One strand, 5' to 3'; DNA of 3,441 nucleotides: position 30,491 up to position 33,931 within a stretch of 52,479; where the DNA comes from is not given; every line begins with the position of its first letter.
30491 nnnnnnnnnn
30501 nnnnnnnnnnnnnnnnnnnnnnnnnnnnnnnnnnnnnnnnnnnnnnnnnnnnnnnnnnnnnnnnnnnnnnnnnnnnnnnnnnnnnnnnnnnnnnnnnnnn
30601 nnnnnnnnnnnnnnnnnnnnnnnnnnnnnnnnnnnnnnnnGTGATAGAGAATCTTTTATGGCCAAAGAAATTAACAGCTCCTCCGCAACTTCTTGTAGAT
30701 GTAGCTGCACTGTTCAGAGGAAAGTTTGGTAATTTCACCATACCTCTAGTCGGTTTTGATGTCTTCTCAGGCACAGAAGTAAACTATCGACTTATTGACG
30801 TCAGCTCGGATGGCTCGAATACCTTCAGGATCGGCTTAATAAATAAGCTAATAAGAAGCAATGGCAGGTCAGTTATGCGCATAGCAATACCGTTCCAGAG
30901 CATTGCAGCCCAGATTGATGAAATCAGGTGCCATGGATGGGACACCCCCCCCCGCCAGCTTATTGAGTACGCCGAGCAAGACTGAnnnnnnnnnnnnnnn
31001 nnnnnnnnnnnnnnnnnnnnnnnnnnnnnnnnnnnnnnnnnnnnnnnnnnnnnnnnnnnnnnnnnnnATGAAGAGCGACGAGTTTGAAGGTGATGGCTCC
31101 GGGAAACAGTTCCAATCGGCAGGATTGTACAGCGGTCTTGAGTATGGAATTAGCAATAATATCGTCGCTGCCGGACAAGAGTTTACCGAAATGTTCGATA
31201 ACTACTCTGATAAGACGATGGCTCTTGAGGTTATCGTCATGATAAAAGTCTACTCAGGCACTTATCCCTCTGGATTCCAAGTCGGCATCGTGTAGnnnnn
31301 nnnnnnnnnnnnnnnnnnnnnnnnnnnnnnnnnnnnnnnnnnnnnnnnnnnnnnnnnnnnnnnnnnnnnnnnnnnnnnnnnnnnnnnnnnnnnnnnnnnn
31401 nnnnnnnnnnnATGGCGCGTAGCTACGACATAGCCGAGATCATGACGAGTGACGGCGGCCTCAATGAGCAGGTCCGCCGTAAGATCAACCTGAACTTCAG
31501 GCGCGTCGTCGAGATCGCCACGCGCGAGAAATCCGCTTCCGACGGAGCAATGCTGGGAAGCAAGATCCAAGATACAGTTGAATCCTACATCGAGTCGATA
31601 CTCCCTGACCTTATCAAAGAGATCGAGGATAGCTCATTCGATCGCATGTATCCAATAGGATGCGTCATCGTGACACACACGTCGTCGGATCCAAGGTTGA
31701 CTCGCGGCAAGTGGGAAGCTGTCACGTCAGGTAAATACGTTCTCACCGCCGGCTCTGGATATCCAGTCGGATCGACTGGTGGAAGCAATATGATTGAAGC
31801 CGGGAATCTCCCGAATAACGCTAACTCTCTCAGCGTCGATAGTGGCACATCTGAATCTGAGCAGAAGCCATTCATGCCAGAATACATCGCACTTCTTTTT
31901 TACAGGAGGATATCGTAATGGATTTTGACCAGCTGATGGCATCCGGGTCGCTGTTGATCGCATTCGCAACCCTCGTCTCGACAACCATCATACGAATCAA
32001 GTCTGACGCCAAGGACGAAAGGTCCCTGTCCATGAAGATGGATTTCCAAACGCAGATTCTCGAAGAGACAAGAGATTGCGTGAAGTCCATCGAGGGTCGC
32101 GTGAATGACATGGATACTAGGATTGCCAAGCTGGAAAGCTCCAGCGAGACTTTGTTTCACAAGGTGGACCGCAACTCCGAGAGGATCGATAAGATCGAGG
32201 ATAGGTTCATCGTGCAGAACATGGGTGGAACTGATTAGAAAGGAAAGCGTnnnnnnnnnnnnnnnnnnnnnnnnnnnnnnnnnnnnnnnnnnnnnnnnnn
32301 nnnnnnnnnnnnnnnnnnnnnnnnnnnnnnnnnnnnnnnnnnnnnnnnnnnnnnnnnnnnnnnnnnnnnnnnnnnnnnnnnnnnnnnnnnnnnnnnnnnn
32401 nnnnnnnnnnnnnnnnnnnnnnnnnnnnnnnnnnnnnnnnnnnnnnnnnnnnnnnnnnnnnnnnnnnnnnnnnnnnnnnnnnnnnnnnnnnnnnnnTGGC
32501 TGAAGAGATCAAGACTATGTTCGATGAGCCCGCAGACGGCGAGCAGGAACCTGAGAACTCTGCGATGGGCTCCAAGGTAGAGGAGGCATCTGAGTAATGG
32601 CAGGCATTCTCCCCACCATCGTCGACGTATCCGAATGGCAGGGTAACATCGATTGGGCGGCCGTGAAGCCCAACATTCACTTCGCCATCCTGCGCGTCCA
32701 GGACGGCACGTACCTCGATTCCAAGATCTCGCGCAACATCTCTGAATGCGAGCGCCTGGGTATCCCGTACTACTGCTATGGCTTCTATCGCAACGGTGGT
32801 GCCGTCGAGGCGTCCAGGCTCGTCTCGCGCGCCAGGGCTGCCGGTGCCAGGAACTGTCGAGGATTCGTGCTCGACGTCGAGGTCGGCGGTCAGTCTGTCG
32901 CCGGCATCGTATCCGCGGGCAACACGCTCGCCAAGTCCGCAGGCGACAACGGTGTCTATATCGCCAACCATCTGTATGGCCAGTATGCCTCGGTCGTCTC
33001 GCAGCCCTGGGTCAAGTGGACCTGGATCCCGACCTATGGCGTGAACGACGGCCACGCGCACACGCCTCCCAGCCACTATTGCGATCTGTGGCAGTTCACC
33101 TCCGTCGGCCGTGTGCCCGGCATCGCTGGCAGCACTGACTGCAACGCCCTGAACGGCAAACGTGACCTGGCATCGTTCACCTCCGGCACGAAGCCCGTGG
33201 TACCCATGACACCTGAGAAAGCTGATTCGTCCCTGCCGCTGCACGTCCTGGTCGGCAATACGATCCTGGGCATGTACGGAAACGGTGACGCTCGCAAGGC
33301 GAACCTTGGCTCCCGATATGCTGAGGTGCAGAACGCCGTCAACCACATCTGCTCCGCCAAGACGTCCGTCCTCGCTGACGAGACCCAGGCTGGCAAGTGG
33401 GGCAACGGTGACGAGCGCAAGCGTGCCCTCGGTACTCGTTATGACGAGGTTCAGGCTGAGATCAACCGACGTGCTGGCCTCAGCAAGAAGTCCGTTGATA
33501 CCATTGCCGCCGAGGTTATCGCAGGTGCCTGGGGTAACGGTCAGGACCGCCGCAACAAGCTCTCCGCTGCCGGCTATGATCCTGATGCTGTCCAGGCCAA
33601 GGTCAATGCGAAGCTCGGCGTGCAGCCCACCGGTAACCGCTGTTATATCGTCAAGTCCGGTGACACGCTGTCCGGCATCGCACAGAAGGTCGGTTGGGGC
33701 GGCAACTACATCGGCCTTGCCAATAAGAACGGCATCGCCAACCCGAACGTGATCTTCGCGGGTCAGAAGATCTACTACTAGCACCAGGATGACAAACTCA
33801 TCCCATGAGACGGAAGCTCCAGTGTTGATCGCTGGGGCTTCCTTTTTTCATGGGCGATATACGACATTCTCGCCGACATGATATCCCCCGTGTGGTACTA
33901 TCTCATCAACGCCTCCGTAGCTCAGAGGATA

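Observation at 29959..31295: Tandem paralogous early genes with homopolymer tracts (G8 and C9) at the same codon position; the second copy is frameshifted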

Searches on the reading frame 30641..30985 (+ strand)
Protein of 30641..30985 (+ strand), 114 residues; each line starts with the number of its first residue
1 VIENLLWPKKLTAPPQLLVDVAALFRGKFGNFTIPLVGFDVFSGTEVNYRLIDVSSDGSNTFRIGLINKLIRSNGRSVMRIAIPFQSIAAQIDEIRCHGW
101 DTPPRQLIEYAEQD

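Call 16: list_cluster_members(proteins=[P0079, window:30641-30985:+, window:29959-30618:+, P0044, P0080])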
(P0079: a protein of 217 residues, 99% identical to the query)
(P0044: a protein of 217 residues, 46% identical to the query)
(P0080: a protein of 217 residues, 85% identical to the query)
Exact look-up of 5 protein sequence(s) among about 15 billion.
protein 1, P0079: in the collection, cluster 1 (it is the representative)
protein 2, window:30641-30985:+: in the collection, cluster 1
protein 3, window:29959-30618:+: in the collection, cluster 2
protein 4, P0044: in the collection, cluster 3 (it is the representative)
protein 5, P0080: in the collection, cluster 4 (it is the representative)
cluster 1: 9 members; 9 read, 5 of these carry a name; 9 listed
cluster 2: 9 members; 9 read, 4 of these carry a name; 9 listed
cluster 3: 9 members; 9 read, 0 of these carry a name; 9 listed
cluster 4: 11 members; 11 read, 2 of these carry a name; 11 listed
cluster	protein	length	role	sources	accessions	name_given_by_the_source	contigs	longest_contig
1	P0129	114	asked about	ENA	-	-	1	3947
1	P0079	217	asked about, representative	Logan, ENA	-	-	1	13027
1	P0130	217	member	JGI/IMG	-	hypothetical protein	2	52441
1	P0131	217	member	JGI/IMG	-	hypothetical protein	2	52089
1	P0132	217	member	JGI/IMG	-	hypothetical protein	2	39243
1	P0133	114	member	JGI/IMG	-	hypothetical protein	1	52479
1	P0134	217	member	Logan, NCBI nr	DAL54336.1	MAG TPA_asm: hypothetical protein [Caudoviricetes sp.]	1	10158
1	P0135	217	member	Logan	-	-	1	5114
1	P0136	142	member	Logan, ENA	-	-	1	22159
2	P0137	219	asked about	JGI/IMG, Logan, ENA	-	hypothetical protein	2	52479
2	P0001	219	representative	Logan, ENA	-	-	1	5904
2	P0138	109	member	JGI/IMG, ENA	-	hypothetical protein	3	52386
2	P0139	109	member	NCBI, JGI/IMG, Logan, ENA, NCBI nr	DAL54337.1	hypothetical protein | MAG TPA_asm: hypothetical protein [Caudoviricetes sp.]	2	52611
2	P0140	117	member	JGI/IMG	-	hypothetical protein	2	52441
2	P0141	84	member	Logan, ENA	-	-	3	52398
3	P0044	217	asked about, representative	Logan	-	-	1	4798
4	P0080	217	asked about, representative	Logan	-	-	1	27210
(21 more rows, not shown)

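Call 48: find_encoding_contigs(protein=P0139, flank=2500, max_places=10)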
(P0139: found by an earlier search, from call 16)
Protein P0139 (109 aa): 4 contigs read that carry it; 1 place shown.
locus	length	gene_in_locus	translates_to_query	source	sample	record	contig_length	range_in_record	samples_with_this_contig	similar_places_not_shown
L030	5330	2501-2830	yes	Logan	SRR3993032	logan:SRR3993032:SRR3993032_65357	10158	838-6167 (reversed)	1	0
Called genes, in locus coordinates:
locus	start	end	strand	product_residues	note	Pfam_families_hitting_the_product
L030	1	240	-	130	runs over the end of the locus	-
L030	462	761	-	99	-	-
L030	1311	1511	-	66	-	-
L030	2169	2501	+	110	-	-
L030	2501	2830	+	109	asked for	-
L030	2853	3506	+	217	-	-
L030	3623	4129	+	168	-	-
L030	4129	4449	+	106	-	PF10779:XhlA (faint)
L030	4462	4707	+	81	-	-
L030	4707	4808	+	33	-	-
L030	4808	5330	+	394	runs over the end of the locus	PF01183:Glyco_hydro_25, PF08230:CW_7, PF01476:LysM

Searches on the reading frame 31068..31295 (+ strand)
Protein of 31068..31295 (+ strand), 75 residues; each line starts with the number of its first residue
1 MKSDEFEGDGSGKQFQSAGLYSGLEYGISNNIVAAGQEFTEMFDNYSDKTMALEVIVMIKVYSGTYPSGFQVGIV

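Call 79: find_encoding_contigs(protein=window:31068-31295:+, flank=2500, max_places=10)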
Protein window:31068-31295:+ (75 aa): 9 contigs read that carry it; 4 places shown.
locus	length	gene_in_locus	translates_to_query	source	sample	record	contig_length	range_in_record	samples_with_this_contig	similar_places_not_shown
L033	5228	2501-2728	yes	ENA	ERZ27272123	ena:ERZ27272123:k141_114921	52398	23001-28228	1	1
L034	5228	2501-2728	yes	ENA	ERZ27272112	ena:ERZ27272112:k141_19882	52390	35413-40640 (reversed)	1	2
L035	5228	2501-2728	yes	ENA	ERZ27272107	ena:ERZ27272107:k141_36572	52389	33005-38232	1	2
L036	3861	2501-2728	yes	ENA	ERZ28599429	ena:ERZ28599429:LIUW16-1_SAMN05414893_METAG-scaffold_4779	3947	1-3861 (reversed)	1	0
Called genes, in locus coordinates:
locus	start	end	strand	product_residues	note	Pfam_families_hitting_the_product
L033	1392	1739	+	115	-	-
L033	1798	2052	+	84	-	-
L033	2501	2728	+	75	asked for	-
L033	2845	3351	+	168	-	-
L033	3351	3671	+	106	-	PF10779:XhlA (faint)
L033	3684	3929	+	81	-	-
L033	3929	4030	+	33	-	-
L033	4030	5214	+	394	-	PF01183:Glyco_hydro_25, PF08230:CW_7, PF01476:LysM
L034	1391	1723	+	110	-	-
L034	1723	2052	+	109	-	-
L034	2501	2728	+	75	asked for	-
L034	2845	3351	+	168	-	-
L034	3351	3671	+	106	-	PF10779:XhlA (faint)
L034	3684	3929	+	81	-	-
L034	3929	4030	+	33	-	-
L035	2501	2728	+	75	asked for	-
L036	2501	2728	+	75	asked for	-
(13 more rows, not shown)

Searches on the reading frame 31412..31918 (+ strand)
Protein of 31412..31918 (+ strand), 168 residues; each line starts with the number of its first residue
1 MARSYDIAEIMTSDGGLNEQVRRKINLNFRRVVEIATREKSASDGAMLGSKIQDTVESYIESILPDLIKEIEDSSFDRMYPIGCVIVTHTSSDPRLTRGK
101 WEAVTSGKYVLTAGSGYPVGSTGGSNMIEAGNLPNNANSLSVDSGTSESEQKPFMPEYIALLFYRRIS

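Call 7: search_protein_families(library=phrogs, proteins=[window:31412-31918:+], max_evalue=0.01)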
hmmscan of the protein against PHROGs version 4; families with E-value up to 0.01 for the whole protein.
window:31412-31918:+ (168 aa): 1 family
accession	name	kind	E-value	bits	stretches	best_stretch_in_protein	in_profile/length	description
phrog_6465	-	tail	0.00021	22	1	70-129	112-170/281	tail protein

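Call 9: search_protein_families(library=pfam, proteins=[window:31412-31918:+], max_evalue=0.01)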
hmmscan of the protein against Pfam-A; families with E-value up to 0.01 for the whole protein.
window:31412-31918:+ (168 aa): 1 family
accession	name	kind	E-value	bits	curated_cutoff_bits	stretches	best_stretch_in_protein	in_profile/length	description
PF21939.1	Gp10_C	-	0.0026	19.1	27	1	76-141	2-80/139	Baseplate structural protein Gp10, C-terminal domain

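Call 23: find_encoding_contigs(protein=window:31412-31918:+, flank=2500, max_places=10)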
Protein window:31412-31918:+ (168 aa): 15 contigs read that carry it; 9 places shown.
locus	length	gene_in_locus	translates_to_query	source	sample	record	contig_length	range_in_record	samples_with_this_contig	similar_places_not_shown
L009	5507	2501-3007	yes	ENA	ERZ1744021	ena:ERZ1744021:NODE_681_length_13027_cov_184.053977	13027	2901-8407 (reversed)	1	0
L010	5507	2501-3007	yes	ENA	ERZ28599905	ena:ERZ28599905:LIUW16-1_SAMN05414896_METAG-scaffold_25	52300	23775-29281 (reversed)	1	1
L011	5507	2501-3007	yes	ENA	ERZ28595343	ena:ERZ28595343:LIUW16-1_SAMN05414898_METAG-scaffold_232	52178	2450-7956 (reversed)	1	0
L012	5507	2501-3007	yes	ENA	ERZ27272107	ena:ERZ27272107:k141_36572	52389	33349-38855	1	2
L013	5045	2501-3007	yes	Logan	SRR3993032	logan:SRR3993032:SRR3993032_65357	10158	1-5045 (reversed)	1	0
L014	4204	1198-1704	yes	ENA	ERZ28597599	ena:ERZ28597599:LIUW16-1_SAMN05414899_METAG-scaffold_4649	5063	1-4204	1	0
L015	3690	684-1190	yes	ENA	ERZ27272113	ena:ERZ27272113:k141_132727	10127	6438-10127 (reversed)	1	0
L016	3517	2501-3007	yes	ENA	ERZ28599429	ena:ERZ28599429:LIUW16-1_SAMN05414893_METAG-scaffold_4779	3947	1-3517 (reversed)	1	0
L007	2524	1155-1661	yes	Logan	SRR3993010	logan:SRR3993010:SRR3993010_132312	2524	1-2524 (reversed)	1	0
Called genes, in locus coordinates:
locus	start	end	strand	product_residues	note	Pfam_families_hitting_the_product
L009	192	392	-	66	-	-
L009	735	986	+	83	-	-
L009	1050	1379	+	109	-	-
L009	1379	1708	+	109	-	-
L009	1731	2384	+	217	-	-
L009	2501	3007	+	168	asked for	-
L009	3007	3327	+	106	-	PF10779:XhlA (faint)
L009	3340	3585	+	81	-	-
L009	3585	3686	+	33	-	-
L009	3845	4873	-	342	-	-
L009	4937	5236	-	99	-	-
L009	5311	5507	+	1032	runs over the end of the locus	?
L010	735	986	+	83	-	-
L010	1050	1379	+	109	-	-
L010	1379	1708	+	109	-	-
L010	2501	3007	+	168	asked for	-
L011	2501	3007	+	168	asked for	-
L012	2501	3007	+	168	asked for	-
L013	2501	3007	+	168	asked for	-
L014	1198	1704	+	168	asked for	-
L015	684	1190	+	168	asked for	-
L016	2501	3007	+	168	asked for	-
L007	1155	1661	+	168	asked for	-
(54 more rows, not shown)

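Call 78: search_protein_families(library=ncbifam, proteins=[window:31412-31915:+], max_evalue=1)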
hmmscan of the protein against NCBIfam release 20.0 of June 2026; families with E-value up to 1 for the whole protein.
window:31412-31915:+ (168 aa): 0 families

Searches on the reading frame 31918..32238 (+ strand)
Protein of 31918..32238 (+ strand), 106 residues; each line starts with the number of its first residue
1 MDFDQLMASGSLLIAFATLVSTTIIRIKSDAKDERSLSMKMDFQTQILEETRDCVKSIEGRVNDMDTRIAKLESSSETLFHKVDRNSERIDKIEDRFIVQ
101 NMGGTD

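Call 7: search_protein_families(library=phrogs, proteins=[window:31918-32238:+], max_evalue=0.01)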
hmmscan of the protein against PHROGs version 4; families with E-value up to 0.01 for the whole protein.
window:31918-32238:+ (106 aa): 8 families
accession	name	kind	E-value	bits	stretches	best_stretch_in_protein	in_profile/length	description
phrog_15808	-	unknown function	0.00017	22.6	1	47-92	90-135/142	-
phrog_12015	-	unknown function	0.00038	21.1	1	39-100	94-153/165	-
phrog_1863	-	unknown function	0.00068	20.5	1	24-91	29-96/97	-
phrog_13576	-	other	0.0023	19.1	1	29-95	53-119/126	methyltransferase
phrog_1009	-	unknown function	0.0044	18.1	1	2-99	7-87/103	-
phrog_6136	-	unknown function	0.0053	17.7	1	49-99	22-73/120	-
phrog_17470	-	unknown function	0.0062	15.6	1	7-75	151-216/755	-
phrog_1193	-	other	0.008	17.2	0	47-78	7-38/76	hemolysin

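Call 9: search_protein_families(library=pfam, proteins=[window:31918-32238:+], max_evalue=0.01)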
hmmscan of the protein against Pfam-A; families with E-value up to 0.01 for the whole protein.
window:31918-32238:+ (106 aa): 5 families
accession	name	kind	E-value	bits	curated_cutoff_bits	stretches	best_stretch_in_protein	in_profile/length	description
PF10779.14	XhlA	-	3e-05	24.6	34.7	1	55-95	6-46/67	Haemolysin XhlA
PF06825.17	HSBP1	-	0.00063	20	28.6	0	71-95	17-41/51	Heat shock factor binding protein 1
PF05531.17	NPV_P10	-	0.0014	19.6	29.8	0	47-95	5-56/75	Nucleopolyhedrovirus P10 protein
PF23991.1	DUF7310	-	0.0062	17.4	40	0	50-96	27-73/83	Coiled-coil region of unknown function (DUF7310)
PF10443.15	RNA12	-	0.0069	15.7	27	1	30-92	238-304/429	RNA12 protein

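Call 27: find_encoding_contigs(protein=window:31918-32238:+, flank=2600, max_places=10)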
Protein window:31918-32238:+ (106 aa): 21 contigs read that carry it; 10 places shown.
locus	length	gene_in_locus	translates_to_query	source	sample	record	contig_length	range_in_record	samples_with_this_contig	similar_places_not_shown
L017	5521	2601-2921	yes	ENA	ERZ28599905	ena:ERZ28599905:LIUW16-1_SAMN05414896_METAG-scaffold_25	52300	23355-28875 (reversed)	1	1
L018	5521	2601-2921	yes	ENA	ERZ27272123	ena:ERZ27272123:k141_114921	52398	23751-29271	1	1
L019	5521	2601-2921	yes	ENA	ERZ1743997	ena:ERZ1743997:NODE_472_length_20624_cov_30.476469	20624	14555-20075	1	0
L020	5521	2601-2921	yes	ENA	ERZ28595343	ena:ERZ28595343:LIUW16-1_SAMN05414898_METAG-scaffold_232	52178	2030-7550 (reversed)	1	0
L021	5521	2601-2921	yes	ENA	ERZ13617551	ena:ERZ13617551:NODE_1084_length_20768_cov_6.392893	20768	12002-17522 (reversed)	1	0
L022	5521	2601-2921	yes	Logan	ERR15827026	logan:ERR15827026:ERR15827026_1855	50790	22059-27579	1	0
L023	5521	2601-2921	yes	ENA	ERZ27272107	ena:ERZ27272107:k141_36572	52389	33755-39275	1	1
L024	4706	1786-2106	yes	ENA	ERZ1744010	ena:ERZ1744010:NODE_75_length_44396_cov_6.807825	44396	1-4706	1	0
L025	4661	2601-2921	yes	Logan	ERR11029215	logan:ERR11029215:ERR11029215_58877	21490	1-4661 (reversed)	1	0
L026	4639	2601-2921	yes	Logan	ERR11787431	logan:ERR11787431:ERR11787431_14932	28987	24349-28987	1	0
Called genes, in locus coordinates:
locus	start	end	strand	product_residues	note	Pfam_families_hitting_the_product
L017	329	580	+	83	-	-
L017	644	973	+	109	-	-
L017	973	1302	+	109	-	-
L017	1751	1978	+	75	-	-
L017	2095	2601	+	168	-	-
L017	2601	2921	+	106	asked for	PF10779:XhlA (faint)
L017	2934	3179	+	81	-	-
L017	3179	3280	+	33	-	-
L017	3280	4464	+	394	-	PF01183:Glyco_hydro_25, PF08230:CW_7, PF01476:LysM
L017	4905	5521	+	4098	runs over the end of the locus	-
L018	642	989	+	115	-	-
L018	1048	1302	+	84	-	-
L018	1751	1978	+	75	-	-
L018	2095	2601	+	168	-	-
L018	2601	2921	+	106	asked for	PF10779:XhlA (faint)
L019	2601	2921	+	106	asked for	PF10779:XhlA (faint)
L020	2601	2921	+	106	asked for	PF10779:XhlA (faint)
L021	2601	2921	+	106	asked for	PF10779:XhlA (faint)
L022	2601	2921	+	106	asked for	PF10779:XhlA (faint)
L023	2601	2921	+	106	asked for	PF10779:XhlA (faint)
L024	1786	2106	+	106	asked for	PF10779:XhlA (faint)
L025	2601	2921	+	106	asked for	PF10779:XhlA (faint)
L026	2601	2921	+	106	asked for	PF10779:XhlA (faint)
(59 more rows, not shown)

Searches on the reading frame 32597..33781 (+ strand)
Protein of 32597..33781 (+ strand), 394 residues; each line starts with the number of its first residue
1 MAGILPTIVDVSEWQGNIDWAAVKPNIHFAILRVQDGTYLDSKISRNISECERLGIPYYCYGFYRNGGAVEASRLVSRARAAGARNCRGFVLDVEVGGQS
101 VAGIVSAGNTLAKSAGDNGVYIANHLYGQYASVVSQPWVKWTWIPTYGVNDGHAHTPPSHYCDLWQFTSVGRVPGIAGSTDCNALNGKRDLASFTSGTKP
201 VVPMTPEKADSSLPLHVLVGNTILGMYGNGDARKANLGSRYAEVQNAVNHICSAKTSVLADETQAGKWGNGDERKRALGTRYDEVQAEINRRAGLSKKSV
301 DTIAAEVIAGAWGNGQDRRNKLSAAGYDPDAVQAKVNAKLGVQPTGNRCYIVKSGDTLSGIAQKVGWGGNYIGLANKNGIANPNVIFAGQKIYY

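Call 7: search_protein_families(library=phrogs, proteins=[window:32597-33781:+], max_evalue=0.01)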
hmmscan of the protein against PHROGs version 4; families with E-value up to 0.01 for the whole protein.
window:32597-33781:+ (394 aa): 16 families
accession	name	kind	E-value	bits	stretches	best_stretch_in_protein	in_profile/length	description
phrog_291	-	lysis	1.1e-46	160.7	1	8-393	115-473/509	endolysin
phrog_7698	-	lysis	2.9e-38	133.4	2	198-294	205-315/316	endolysin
phrog_3861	-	lysis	8e-31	108.4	2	258-345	156-240/455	amidase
phrog_6219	-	lysis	9.4e-25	88.8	2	7-195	3-196/326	endolysin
phrog_16241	-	lysis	3.1e-18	67.3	2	296-341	192-239/290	endolysin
phrog_4602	-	other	6.3e-10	40.3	1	341-392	28-77/220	transglycosylase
phrog_6745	-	lysis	2.1e-09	37.7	1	9-157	7-164/396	endolysin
phrog_2940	-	unknown function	1.5e-08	34.4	1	334-392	795-853/1279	-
phrog_380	-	lysis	6.5e-08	32.9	1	342-392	178-232/309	endolysin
phrog_7348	-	lysis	2.1e-07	29.2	1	337-392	2094-2147/2564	endolysin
phrog_28394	-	unknown function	6e-07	29.9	1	347-393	66-110/303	-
phrog_5182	-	lysis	2.9e-06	28.1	1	297-391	155-259/321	endolysin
phrog_20780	-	unknown function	5.8e-06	27.5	1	348-394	73-117/117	-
phrog_15001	-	lysis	0.00025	21.2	1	283-340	310-366/367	endolysin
phrog_21966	-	unknown function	0.0017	19.4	1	343-390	90-140/146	-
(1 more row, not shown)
